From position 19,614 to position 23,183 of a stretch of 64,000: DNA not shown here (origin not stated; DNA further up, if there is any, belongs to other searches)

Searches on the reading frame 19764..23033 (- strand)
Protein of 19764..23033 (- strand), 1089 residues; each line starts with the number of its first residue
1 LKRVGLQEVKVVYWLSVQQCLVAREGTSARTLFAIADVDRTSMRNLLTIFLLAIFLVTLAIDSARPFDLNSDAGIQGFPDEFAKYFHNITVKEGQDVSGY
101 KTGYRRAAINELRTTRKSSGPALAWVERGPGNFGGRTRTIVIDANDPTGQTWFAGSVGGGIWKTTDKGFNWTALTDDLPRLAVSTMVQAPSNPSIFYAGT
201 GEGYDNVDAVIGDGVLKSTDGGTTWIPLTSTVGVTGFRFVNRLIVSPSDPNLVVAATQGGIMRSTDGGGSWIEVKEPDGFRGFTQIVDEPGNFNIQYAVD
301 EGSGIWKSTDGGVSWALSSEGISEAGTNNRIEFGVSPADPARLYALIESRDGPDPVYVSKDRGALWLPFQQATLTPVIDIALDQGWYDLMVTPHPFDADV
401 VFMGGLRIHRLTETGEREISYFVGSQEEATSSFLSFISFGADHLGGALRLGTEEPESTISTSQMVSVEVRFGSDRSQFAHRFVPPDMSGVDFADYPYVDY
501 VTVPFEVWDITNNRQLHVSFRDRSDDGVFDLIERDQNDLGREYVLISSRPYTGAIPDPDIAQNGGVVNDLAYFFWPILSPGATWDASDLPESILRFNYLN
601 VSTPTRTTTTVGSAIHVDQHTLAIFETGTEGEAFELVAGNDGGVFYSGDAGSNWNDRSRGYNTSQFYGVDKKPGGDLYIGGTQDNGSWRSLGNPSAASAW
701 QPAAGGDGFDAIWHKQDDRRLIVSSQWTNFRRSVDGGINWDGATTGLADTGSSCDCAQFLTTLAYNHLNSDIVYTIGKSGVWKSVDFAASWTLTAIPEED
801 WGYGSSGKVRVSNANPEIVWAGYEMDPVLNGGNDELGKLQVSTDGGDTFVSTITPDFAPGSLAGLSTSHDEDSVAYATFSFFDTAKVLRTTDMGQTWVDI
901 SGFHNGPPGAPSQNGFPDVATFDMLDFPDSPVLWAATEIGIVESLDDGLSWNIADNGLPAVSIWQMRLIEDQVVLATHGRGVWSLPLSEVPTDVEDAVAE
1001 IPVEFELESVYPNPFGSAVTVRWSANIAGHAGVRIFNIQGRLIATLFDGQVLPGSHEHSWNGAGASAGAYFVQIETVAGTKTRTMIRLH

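Call 11: search_protein_families(library=pfam, proteins=[window:19764-23033:-])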
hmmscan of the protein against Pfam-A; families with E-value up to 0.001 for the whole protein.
window:19764-23033:- (1089 aa): 2 families
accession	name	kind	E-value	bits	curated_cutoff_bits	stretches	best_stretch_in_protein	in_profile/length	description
PF15902.12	Sortilin-Vps10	-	6.8e-16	58.5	33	1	261-371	3-114/446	Sortilin, neurotensin receptor 3,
PF18962.6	Por_Secre_tail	-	3e-08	34.3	27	1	1010-1085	1-73/75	Secretion system C-terminal sorting domain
